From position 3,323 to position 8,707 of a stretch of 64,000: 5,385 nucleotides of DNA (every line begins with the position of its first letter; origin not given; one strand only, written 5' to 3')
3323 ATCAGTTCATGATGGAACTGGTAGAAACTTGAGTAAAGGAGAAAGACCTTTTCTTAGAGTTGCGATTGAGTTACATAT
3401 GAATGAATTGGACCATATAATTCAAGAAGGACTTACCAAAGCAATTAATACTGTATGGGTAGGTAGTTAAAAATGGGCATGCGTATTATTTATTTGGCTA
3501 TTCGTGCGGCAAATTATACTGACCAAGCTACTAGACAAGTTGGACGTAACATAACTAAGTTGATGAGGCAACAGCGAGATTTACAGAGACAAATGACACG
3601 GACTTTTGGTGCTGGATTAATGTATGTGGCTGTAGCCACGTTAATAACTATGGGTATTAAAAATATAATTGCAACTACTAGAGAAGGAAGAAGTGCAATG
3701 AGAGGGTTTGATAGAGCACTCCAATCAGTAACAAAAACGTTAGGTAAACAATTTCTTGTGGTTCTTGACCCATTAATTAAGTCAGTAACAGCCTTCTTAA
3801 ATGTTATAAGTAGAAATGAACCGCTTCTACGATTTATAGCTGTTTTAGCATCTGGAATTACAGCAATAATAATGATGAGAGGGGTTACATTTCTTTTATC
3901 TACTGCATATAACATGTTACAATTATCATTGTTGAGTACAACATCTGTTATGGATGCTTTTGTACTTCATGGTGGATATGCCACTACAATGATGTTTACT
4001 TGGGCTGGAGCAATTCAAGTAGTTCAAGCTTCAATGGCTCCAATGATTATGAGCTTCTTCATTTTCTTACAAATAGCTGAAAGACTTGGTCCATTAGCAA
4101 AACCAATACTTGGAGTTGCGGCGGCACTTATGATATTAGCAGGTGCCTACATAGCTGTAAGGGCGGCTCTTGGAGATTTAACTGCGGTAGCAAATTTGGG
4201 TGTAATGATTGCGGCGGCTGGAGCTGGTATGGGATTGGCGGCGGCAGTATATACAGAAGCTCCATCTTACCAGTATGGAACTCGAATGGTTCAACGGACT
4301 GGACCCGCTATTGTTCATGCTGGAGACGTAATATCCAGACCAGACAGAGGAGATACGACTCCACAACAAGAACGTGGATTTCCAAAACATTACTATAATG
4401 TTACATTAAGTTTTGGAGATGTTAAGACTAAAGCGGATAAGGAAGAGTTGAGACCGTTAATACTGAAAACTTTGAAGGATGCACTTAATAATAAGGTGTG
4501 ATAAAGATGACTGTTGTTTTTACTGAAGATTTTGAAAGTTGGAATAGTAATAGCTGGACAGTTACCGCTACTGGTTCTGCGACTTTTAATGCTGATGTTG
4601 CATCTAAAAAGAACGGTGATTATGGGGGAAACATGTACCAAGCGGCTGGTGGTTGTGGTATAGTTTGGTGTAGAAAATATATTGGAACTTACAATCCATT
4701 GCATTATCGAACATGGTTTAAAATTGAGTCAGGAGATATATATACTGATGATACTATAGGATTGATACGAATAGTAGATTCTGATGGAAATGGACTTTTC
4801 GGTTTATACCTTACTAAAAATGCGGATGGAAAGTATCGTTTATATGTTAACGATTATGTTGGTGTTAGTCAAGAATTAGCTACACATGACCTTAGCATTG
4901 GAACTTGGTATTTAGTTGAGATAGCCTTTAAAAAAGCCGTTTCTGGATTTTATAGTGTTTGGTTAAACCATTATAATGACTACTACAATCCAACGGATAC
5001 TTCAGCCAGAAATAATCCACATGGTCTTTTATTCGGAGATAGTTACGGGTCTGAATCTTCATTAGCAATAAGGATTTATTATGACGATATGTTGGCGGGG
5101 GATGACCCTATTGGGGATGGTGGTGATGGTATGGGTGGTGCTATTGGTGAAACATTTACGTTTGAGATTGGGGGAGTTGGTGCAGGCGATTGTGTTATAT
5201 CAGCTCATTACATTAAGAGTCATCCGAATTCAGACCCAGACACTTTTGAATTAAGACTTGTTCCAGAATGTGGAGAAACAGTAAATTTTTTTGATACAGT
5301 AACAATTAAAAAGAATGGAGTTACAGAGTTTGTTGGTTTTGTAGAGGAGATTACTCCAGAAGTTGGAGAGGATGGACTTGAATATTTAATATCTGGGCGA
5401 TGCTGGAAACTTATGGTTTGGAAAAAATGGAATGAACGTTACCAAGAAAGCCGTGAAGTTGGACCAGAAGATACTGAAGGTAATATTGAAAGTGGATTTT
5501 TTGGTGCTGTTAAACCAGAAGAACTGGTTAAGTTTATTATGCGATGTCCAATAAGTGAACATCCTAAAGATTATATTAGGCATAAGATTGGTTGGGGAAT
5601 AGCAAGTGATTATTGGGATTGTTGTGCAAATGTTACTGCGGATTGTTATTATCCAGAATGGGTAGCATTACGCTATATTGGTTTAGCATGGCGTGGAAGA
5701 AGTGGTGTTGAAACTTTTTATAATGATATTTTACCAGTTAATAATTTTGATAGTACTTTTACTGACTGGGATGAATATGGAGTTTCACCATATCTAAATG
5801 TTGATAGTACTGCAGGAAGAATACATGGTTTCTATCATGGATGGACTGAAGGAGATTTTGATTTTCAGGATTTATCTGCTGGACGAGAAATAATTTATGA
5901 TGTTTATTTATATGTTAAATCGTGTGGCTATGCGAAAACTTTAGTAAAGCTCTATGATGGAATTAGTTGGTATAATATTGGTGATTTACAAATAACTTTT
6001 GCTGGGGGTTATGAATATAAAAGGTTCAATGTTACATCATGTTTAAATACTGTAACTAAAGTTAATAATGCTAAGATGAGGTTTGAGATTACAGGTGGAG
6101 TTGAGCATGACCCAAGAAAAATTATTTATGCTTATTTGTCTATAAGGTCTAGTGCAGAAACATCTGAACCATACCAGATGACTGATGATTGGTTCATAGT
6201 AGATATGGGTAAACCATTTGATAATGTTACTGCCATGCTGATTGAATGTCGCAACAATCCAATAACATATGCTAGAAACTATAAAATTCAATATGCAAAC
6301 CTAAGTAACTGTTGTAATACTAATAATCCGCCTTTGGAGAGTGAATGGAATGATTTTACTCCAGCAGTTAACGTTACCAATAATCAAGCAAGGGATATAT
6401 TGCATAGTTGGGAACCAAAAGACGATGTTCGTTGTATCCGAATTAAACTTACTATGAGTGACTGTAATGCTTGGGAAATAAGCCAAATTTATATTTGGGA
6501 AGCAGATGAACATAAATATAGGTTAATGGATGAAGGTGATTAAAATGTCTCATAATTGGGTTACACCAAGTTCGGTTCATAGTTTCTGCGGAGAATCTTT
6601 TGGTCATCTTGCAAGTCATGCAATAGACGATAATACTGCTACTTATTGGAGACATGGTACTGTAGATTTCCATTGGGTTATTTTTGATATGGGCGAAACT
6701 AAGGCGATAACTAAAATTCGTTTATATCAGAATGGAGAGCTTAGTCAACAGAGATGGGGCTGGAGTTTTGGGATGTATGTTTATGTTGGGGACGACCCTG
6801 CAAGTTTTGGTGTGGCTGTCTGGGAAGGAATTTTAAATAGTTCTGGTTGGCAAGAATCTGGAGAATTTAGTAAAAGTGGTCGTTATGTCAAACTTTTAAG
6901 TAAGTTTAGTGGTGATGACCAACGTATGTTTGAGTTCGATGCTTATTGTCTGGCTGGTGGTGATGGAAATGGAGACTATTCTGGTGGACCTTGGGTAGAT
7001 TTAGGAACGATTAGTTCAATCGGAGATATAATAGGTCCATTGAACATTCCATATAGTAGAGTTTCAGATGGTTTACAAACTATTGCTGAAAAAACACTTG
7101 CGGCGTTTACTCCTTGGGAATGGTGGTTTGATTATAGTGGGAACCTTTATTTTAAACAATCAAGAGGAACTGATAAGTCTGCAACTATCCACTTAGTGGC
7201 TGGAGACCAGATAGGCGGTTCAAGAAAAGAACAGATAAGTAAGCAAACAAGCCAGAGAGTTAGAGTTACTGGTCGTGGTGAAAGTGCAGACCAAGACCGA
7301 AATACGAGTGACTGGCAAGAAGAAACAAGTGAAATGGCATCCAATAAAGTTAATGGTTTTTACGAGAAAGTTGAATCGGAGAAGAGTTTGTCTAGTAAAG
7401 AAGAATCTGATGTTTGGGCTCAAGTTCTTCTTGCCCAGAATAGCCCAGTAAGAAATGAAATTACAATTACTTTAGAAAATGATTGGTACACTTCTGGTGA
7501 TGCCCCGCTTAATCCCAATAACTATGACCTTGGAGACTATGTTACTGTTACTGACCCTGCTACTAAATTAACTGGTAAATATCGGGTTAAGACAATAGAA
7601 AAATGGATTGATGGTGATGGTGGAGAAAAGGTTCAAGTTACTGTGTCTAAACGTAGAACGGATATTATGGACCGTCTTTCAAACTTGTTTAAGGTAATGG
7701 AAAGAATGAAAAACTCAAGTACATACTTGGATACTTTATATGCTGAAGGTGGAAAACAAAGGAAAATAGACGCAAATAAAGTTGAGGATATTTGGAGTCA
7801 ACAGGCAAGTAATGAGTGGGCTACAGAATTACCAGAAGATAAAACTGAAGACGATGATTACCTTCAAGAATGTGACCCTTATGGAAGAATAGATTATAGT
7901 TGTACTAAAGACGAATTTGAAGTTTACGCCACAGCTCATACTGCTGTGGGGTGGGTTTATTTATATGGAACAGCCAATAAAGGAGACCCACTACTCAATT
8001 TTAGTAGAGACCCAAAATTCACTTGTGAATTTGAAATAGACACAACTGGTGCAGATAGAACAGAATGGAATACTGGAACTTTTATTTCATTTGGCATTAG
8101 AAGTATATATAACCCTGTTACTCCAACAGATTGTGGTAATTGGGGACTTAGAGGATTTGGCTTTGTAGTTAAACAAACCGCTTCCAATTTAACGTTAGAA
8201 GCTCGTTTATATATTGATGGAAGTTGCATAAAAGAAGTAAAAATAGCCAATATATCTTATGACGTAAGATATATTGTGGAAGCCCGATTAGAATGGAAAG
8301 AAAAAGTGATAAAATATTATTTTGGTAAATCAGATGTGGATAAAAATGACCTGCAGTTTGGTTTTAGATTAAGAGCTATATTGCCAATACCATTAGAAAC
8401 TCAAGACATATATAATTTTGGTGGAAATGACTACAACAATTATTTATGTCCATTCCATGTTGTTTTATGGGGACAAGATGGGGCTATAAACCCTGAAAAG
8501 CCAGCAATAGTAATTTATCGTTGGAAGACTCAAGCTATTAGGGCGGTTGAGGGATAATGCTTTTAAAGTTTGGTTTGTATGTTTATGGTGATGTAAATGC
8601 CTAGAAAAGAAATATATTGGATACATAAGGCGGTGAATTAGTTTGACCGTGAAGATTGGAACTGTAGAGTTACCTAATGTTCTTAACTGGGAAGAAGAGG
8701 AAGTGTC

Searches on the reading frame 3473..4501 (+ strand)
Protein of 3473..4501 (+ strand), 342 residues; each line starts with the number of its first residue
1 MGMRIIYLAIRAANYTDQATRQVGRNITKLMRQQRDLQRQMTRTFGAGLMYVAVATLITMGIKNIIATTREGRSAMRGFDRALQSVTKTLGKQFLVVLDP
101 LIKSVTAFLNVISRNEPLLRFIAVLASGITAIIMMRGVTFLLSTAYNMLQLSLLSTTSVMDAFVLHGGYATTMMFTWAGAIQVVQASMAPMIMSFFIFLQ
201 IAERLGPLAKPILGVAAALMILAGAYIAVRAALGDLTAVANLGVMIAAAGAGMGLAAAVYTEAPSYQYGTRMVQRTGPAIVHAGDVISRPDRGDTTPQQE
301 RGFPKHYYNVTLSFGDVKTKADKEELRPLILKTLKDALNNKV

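Call 7: search_protein_families(library=pfam, proteins=[window:3473-4501:+], max_evalue=0.001)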
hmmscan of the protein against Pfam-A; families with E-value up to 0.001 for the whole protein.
window:3473-4501:+ (342 aa): 0 families

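Call 22: search_protein_families(library=phrogs, proteins=[window:3473-4501:+], max_evalue=0.01)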
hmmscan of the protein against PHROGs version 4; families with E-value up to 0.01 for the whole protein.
window:3473-4501:+ (342 aa): 0 families

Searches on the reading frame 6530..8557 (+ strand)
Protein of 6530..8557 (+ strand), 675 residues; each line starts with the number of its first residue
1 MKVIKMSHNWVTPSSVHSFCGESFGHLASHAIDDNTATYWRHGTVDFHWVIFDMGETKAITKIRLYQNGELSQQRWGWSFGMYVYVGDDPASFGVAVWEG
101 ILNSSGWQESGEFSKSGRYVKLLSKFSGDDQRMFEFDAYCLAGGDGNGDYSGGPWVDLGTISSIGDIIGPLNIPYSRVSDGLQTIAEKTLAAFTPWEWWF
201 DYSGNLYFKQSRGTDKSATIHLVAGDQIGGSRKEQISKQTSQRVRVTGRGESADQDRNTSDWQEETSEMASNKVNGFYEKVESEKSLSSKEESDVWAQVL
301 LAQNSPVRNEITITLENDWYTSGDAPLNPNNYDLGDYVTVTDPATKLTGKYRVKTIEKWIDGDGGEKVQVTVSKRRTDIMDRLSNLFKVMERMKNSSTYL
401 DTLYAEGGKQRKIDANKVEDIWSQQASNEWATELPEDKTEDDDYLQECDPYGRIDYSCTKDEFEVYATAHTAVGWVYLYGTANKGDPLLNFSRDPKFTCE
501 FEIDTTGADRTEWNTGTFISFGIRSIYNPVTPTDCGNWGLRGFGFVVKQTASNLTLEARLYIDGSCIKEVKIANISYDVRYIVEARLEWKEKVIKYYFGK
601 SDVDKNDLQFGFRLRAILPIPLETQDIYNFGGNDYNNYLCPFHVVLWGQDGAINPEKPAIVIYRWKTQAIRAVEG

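Call 7: search_protein_families(library=pfam, proteins=[window:6530-8557:+], max_evalue=0.001)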
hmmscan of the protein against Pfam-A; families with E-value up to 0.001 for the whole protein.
window:6530-8557:+ (675 aa): 3 families
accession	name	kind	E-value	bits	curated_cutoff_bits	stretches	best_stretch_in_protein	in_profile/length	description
PF00754.31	F5_F8_type_C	-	3.7e-07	30.7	28.2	1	24-121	10-109/127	F5/8 type C domain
PF22633.2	F5_F8_type_C_2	-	3.8e-06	27.8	27.8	1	30-121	1-90/91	NedA-like, galactose-binding domain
PF14594.13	Sipho_Gp37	-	0.00083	18.9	26.2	0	293-372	297-368/370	Siphovirus ReqiPepy6 Gp37-like protein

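Call 22: search_protein_families(library=phrogs, proteins=[window:6530-8557:+], max_evalue=0.01)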
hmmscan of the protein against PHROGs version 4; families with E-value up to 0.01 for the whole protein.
window:6530-8557:+ (675 aa): 1 family
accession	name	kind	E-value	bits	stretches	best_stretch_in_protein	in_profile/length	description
phrog_538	-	tail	2e-05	24.4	1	331-413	333-414/684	minor tail protein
